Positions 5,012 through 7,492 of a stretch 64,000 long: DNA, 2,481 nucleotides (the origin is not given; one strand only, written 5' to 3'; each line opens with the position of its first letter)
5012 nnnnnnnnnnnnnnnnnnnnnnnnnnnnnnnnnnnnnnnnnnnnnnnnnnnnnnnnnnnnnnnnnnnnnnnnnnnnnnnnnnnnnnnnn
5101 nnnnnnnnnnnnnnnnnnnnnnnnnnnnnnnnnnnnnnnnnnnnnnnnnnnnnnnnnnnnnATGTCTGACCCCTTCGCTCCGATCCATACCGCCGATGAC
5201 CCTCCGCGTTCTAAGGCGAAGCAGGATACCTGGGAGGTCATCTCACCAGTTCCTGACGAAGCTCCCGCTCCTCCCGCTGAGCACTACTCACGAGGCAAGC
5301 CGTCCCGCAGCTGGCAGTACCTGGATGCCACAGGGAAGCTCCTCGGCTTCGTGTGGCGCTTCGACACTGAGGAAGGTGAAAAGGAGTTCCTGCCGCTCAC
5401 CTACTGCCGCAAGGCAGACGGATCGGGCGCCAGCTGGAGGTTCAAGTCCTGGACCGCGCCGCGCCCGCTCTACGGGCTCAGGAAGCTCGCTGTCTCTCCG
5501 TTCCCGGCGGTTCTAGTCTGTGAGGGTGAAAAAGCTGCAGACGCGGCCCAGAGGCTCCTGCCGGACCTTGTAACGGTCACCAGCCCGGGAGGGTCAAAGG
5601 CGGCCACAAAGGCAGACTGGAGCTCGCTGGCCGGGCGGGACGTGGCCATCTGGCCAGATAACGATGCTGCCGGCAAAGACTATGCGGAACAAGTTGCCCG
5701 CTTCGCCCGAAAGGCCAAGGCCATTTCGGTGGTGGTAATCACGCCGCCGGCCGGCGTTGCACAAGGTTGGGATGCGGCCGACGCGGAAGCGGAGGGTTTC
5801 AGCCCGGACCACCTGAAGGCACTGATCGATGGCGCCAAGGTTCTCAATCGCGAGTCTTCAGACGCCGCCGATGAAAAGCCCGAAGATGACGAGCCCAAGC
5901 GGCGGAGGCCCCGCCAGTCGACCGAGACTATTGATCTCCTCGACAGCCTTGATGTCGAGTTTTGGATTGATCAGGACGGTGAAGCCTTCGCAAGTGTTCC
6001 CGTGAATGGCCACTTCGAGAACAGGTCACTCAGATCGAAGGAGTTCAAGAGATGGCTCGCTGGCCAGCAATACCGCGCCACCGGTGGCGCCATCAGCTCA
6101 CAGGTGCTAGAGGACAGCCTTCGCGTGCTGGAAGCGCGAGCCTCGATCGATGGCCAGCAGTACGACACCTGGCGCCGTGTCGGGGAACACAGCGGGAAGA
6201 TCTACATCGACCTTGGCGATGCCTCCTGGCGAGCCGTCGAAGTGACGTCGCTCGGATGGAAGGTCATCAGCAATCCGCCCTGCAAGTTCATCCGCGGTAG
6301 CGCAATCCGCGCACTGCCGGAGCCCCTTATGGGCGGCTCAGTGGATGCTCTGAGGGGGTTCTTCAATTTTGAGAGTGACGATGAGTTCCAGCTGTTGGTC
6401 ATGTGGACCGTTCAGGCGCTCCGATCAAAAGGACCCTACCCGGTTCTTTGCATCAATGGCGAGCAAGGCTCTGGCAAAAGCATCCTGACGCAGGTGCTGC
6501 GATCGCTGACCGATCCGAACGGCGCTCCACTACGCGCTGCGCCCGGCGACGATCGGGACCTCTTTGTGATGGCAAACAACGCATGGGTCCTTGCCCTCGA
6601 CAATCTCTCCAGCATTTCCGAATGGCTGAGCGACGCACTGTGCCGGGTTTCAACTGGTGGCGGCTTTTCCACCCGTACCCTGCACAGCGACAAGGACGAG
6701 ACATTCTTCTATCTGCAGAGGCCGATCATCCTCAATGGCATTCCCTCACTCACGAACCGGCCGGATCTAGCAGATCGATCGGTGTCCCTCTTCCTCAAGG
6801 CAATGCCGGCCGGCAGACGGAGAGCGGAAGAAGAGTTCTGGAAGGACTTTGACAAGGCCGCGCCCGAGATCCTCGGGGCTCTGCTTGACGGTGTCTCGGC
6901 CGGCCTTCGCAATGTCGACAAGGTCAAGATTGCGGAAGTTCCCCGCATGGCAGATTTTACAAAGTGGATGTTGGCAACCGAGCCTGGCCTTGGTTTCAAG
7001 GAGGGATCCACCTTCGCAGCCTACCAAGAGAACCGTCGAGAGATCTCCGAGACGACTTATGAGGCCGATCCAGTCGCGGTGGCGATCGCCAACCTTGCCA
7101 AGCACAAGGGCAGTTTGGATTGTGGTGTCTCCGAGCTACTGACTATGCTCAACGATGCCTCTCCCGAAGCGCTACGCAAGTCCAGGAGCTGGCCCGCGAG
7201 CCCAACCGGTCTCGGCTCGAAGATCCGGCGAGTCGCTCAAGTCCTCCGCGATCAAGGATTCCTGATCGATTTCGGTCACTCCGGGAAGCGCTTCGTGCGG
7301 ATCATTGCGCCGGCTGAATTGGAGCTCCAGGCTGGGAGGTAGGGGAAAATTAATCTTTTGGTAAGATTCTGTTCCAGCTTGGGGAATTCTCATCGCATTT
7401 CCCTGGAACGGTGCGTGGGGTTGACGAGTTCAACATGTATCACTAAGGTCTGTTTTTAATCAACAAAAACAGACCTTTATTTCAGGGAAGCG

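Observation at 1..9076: Alphaproteobacterial phage-satellite-like island at tRNA-His with a full regulatory, replication, packaging-hijack and cargo layout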

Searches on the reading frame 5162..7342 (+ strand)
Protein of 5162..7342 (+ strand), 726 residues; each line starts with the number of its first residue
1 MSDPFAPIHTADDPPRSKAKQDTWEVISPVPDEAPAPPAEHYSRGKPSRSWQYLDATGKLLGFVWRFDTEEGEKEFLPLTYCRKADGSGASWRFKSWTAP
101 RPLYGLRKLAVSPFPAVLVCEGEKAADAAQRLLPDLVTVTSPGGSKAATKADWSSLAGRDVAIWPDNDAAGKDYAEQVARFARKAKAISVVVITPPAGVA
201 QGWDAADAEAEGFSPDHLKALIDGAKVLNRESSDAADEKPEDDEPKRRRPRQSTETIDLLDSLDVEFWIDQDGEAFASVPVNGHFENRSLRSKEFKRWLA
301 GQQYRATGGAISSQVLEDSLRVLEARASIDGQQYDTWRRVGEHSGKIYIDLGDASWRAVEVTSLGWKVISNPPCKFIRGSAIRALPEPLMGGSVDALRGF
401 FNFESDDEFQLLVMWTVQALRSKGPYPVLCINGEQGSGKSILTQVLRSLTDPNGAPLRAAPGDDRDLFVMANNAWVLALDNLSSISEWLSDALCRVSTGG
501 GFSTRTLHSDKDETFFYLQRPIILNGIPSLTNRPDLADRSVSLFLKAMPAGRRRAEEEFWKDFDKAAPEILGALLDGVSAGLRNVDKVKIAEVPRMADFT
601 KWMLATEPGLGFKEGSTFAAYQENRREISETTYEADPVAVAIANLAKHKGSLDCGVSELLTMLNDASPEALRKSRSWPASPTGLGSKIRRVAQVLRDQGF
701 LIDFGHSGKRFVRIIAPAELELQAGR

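Call 4: search_protein_families(library=pfam, proteins=[window:5165-7342:+], max_evalue=0.01)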
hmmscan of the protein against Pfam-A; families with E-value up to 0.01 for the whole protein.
window:5165-7342:+ (725 aa): 2 families
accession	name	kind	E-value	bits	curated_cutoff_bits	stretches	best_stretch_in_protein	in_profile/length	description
PF19898.4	DUF6371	-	0.0015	18.8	27.7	1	93-165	78-149/150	Domain of unknown function (DUF6371)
PF13155.12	Toprim_2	-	0.0076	17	22.1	0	138-195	22-79/88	Toprim-like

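Call 5: search_protein_families(library=ncbifam, proteins=[window:5165-7342:+], max_evalue=0.01)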
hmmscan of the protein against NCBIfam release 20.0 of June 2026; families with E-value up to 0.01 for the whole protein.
window:5165-7342:+ (725 aa): 1 family
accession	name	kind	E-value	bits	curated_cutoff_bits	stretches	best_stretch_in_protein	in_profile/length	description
NF005477.0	PRK07078.1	subfamily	1.8e-30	105.8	1014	1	44-240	132-316/759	hypothetical protein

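Call 6: search_protein_families(library=phrogs, proteins=[window:5165-7342:+], max_evalue=0.01)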
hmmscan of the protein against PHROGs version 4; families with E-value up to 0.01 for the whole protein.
window:5165-7342:+ (725 aa): 5 families
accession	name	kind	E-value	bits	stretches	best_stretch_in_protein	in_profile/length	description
phrog_4762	-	unknown function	1.4e-21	77.2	1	52-170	34-152/822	-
phrog_239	-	DNA, RNA and nucleotide metabolism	1.7e-17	64.7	1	44-226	141-314/801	DNA primase/helicase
phrog_6088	-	DNA, RNA and nucleotide metabolism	1e-15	58.2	1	44-265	148-329/772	DNA primase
phrog_47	-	DNA, RNA and nucleotide metabolism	0.00011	21.8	1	99-195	213-313/947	DNA primase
phrog_849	-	DNA, RNA and nucleotide metabolism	0.00013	22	1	103-189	229-319/435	DNA primase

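Call 7: search_protein_families(library=padloc, proteins=[window:5165-7342:+], max_evalue=0.01)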
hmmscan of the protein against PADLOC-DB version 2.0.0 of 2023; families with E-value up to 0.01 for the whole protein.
window:5165-7342:+ (725 aa): 1 family
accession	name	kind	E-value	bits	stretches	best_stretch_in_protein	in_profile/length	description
PDLC03800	RTasDnaG-like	-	4.8e-08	30.2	1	98-313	269-444/550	DRT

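Call 9: find_encoding_contigs(protein=window:5162-7342:+, flank=10000, max_places=10)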
Protein window:5162-7342:+ (726 aa): no gene with exactly this product is on record in the collection.

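Call 10: find_related_loci(query=window:5162-7339:+, collection=genome_contigs, flank=10000)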
Query window:5162-7339:+ (726 aa) in genome_contigs; peptide patterns used: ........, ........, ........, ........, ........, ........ (x = any residue, [..] = any of these).
34 stretches matched a pattern; 1 encode a relative of the query (tblastn E <= 1e-3); 1 distinct loci.
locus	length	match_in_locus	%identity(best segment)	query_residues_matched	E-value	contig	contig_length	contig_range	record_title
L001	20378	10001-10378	56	100-225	1e-32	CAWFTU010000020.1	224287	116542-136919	MAG: uncultured proteobacterium isolate MFD09603.bin.2.107 genome assembly, contig: contig_63342, whole genome shotgun s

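Call 23: find_homologous_proteins(query=window:5162-7339:+, max_evalue=1e-10)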
Query window:5162-7339:+ (726 aa): 1180 proteins with E <= 1e-10 among 8000 candidates; the best 120 are listed.
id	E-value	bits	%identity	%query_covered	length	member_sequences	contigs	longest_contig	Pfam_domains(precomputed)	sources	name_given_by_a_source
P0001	0.0e+0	1655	100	100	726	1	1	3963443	-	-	-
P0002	0.0e+0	1475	88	100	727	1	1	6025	-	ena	-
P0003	0.0e+0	1060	65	99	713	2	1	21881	-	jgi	jgi:putative DNA primase/helicase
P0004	0.0e+0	1059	65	99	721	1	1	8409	-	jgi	jgi:putative DNA primase/helicase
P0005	0.0e+0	1044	64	98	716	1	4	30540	PF19898.5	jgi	jgi:putative DNA primase/helicase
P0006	4.5e-283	959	60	98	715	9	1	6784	PF19898.5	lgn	-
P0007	5.1e-267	906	56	100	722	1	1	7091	PF19898.5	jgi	jgi:putative DNA primase/helicase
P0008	1.4e-232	792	52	99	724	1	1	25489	-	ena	-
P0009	1.0e-231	789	52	99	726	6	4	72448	PF19898.5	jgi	jgi:putative DNA primase/helicase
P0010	2.1e-230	785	51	98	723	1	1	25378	-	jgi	jgi:putative DNA primase/helicase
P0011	1.1e-228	779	52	99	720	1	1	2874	-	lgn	-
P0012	2.7e-228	778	51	93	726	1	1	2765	-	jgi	jgi:putative DNA primase/helicase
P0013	4.1e-228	777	50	99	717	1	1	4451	PF19898.5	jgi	jgi:putative DNA primase/helicase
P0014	9.2e-228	776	51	99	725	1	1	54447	PF19898.5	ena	-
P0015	7.2e-227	773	51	99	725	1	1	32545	-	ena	-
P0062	7.8e-218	744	49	99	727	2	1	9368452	-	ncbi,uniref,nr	ncbi:ATP-binding protein [Bradyrhizobium sp. CIAT3101]|uniref:ATP-binding protein n=1 Tax=Bradyrhizo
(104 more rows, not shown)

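Call 24: find_encoding_contigs(protein=P0005, flank=10000, max_places=4)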
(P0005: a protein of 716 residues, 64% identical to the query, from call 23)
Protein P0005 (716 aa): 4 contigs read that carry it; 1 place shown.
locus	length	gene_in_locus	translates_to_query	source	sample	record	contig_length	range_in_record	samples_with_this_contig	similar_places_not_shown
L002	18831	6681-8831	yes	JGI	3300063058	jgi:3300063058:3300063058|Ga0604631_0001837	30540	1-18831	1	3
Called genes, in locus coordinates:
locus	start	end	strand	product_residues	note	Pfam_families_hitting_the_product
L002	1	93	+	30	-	?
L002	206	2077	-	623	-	PF01590:GAF, PF13185:GAF_2, PF08447:PAS_3, PF00989:PAS, PF13188:PAS_8, PF08448:PAS_4, PF13426:PAS_9, PF07536:HWE_HK, +1 more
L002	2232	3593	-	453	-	PF13493:DUF4118, PF00989:PAS, PF08448:PAS_4, PF13188:PAS_8, PF13426:PAS_9, PF07536:HWE_HK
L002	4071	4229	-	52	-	-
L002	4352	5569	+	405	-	-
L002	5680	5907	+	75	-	PF12728:HTH_17 (weak)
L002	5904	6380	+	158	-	-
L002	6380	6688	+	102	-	-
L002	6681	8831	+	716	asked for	PF19898:DUF6371 (weak)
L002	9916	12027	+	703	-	PF08448:PAS_4 (faint), PF13188:PAS_8 (faint), PF00989:PAS (weak), PF13426:PAS_9 (weak), PF00512:HisKA, PF02518:HATPase_c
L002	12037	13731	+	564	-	PF00528:BPD_transp_1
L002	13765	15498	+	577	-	PF05170:AsmA (weak)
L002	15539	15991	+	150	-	PF02391:MoaE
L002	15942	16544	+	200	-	PF00565:SNase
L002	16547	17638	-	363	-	PF01408:GFO_IDH_MocA, PF22725:GFO_IDH_MocA_C3, PF02894:GFO_IDH_MocA_C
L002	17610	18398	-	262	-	PF06283:ThuA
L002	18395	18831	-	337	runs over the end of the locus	PF00005:ABC_tran, PF08402:TOBE_2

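Call 25: find_encoding_contigs(protein=P0003, flank=10000, max_places=3)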
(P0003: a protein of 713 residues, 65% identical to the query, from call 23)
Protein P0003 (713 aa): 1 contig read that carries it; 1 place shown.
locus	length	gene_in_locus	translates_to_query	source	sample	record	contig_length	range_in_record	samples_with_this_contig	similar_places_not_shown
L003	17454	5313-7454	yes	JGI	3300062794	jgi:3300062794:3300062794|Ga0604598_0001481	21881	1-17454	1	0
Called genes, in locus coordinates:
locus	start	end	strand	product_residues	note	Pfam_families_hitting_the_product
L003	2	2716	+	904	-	?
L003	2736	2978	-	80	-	-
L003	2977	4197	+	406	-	-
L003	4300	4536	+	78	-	PF12728:HTH_17 (weak)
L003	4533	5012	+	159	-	-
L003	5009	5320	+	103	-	-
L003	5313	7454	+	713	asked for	-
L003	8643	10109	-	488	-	PF02518:HATPase_c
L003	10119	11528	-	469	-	PF01134:GIDA (weak), PF01262:AlaDh_PNT_C (faint), PF01266:DAO (weak), PF02737:3HCDH_N (faint), PF07992:Pyr_redox_2, PF13738:Pyr_redox_3, PF00070:Pyr_redox, PF02852:Pyr_redox_dim, +4 more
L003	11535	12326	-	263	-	PF09335:VTT_dom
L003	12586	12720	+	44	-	PF00468:Ribosomal_L34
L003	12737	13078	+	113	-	PF00825:Ribonuclease_P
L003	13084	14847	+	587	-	PF14849:YidC_periplas, PF02096:60KD_IMP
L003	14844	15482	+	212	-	PF03193:RsgA_GTPase (faint), PF00009:GTP_EFTU (faint), PF02421:FeoB_N, PF01926:MMR_HSR1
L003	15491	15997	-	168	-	PF20603:Bact_hydrolase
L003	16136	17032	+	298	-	PF00696:AA_kinase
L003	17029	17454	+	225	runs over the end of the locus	PF00702:Hydrolase, PF13419:HAD_2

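Call 26: find_encoding_contigs(protein=P0062, flank=10000, max_places=3)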
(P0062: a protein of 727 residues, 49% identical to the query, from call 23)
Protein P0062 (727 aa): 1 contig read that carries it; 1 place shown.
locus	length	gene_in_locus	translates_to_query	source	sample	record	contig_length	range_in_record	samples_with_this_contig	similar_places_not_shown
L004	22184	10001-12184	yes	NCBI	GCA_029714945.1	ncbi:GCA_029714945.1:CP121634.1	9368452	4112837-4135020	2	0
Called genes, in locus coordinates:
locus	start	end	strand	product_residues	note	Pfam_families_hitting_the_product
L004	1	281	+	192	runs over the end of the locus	PF00376:MerR, PF13411:MerR_1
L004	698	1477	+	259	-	-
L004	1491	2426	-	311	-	PF00589:Phage_integrase (weak)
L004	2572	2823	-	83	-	-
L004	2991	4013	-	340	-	PF00589:Phage_integrase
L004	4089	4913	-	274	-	-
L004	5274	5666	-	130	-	PF15919:HicB_lk_antitox, PF15970:HicB-like_2, PF07878:RHH_5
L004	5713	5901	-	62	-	PF07927:HicA_toxin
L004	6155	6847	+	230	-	-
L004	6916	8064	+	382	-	PF06114:Peptidase_M78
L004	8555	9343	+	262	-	-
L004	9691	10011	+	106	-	-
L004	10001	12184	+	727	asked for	-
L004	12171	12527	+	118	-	-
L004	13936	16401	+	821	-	-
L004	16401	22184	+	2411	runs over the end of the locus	PF18763:ddrB-ParB, PF18857:LPD38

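Call 29: search_protein_families(library=pfam, proteins=[L002:4352-5569:+, L003:2977-4197:+, L002:5904-6380:+, L002:6380-6688:+, L004:8555-9343:+, L004:12171-12527:+, L004:6155-6847:+], max_evalue=0.1)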
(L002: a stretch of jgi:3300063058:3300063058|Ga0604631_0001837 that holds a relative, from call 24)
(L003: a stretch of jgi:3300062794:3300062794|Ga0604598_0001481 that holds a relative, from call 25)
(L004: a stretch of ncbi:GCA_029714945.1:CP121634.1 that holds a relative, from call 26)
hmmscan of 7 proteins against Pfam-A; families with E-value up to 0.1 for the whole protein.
L002:4352-5569:+ (405 aa): 0 families

L003:2977-4197:+ (406 aa): 1 family
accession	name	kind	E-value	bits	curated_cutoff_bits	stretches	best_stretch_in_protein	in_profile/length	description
PF08044.16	DUF1707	-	0.081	13.4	27.6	0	366-397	17-48/53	DUF1707 SHOCT-like domain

L002:5904-6380:+ (158 aa): 1 family
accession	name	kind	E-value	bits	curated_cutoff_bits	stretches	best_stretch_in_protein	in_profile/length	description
PF07216.17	LcrG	-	0.086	13.2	24.1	0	112-150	34-72/91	LcrG protein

L002:6380-6688:+ (102 aa): 0 families

L004:8555-9343:+ (262 aa): 0 families

L004:12171-12527:+ (118 aa): 0 families

L004:6155-6847:+ (230 aa): 0 families

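Call 30: search_protein_families(library=ncbifam, proteins=[L002:4352-5569:+, L003:2977-4197:+, L002:5904-6380:+], max_evalue=0.1)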
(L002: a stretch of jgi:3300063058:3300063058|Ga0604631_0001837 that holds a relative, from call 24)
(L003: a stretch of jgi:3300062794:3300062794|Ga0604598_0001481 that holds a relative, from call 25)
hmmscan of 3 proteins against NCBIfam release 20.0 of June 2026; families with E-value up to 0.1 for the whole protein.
L002:4352-5569:+ (405 aa): 0 families

L003:2977-4197:+ (406 aa): 0 families

L002:5904-6380:+ (158 aa): 1 family
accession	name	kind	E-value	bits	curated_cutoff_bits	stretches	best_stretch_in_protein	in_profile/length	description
TIGR02573.1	LcrG_PcrG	equivalog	0.07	13.1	90.8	0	112-149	33-70/90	LcrG family type III secretion system chaperone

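Call 38: find_related_loci(query=A3, collection=metagenome_contigs, flank=10000)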
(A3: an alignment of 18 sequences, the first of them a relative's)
Query A3 (726 aa) in metagenome_contigs; peptide patterns used: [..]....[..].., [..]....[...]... (x = any residue, [..] = any of these).
600 stretches matched a pattern (row limit reached: there are more); 441 encode a relative of the query (tblastn E <= 1e-3); the best 80 are kept; 80 distinct loci.
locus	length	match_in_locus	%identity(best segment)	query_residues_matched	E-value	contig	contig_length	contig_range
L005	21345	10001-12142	49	2-715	0e+0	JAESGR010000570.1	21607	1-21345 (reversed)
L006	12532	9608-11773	49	1-717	0e+0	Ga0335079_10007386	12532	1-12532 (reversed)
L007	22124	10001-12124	49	5-715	0e+0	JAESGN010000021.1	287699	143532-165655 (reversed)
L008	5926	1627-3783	48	3-717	0e+0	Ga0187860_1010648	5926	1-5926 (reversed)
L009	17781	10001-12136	48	1-715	0e+0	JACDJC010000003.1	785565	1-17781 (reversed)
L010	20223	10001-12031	49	45-726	0e+0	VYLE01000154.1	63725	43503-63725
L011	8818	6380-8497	47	1-717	0e+0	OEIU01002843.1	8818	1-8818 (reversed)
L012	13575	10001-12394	44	3-717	0e+0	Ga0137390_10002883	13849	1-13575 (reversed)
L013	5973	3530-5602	46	41-717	0e+0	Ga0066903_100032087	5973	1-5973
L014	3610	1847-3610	51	3-601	0e+0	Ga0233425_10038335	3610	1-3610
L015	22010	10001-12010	48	41-715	0e+0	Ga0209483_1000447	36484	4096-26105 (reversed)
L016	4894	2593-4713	46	15-718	0e+0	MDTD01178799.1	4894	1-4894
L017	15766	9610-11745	45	1-714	0e+0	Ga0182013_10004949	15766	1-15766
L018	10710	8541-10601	45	3-625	1e-178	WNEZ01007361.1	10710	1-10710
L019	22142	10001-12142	46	3-715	1e-175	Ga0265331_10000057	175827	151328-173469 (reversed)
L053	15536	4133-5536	43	248-714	2e-114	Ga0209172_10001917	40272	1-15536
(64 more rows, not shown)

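Call 39: find_related_loci(query=A3, collection=viral_contigs, flank=10000)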
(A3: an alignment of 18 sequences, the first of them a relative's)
Query A3 (726 aa) in viral_contigs; peptide patterns used: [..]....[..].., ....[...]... (x = any residue, [..] = any of these).
588 stretches matched a pattern (row limit reached: there are more); 344 encode a relative of the query (tblastn E <= 1e-3); the best 80 are kept; 80 distinct loci.
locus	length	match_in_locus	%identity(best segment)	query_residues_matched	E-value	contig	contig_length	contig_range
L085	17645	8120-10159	48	46-719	0e+0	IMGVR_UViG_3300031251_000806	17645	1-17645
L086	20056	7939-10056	41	1-714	3e-158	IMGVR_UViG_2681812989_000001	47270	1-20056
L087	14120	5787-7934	42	1-702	1e-154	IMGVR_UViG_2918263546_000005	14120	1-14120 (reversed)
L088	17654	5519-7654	45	1-714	0e+0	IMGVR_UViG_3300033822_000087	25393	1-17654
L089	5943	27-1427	43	243-710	2e-128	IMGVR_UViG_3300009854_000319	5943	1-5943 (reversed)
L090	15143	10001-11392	40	257-719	3e-102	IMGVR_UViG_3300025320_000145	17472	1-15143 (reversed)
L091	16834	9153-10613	41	234-718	4e-99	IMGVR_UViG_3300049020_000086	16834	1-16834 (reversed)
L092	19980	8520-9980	41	234-718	4e-99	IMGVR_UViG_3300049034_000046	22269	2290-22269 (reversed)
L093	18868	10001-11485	39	237-715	1e-94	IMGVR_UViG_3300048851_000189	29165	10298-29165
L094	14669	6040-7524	38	237-715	5e-89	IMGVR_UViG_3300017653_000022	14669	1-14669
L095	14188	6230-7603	38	265-717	1e-86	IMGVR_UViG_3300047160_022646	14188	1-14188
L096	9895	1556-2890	33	268-709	4e-66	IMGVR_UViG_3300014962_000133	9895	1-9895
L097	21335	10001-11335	32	268-709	5e-65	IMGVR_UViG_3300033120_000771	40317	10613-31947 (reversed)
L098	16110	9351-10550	34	331-721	3e-64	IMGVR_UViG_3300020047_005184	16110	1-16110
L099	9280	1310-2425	34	331-700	2e-62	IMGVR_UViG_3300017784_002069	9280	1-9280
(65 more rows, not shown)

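Call 43: search_dna_similar(query=window:5162-7339:+, collection=phages, mode=protein, max_evalue=1e-10, max_rows=20)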
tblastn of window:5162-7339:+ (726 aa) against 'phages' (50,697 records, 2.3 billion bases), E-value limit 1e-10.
Records with a match: 35; places in all: 37; records where one place covers at least 80% of the query: 0.
Best place of each record, by identity: <60% 35.
By first word of the organism name: Ralstonia 9; Wolbachia 7; Bordetella 3; Pseudomonas 3; Acidithiobacillus 3; Microbacterium 2; Burkholderia 2; Verrucomicrobia 2; Bacteriophage 1; Synechococcus 1; and 2 more.
By host as written in the record: Ralstonia solanacearum 6; Bordetella bronchiseptica 3; Microbacterium paraoxydans NWU1 2; - 2; Burkholderia cenocepacia 2; Pseudomonas putida 2; Puniceicoccales sp. IMCC8625 2; Acidithiobacillus caldus 2; and 13 more.
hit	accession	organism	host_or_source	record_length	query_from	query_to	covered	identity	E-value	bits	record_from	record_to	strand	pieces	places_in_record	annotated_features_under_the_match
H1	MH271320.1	Microbacterium phage Zeta1847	Microbacterium paraoxydans NWU1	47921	339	715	52%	33.2%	3e-39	162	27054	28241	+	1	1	37: DNA helicase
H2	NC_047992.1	Microbacterium phage Zeta1847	Microbacterium paraoxydans NWU1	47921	339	715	52%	33.2%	3e-39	162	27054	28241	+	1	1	37: DNA primase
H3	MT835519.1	Bacteriophage sp.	human fecal samples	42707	3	213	29%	42.2%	2e-30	135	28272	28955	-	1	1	record has no annotation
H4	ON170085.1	Ralstonia phage YO041_1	Ralstonia solanacearum R286, UW275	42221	14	218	28%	39.2%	3e-32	140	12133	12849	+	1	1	record has no annotation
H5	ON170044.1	Ralstonia phage YO015_5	Ralstonia solanacearum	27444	18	218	28%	38.7%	4e-31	137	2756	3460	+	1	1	record has no annotation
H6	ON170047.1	Ralstonia phage YO016_5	Ralstonia solanacearum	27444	18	218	28%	38.7%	4e-31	137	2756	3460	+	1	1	record has no annotation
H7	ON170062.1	Ralstonia phage YO023_3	Ralstonia solanacearum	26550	10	222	29%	36.0%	8e-30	133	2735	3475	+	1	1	record has no annotation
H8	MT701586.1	Burkholderia phage Mica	Burkholderia cenocepacia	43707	25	213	26%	40.6%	4e-24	115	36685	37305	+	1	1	putative DNA primase/helicase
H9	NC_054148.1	Burkholderia phage Mica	Burkholderia cenocepacia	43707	25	213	26%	40.6%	4e-24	115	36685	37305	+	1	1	DNA helicase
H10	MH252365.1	Ralstonia phage phiRSP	Ralstonia solanacearum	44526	25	213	26%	40.1%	5e-26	121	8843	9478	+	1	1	putative primase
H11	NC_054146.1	Ralstonia phage phiRSP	Ralstonia solanacearum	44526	25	213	26%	40.1%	5e-26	121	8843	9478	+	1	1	DNA helicase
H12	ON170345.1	Ralstonia phage YO375_1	Ralstonia solanacearum R300, UW27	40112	15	222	29%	36.4%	1e-29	132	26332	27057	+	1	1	record has no annotation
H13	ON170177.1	Ralstonia phage YO103_6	Ralstonia solanacearum T379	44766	20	212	27%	38.3%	3e-29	131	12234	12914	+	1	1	record has no annotation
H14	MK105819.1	Synechococcus phage S-H1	Synechococcus sp. WH 7803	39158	51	222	24%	41.7%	7e-25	117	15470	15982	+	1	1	hypothetical protein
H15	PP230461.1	Bordetella phage PY223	Bordetella bronchiseptica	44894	53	220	23%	42.2%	2e-27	125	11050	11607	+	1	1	CHC2 zinc finger protein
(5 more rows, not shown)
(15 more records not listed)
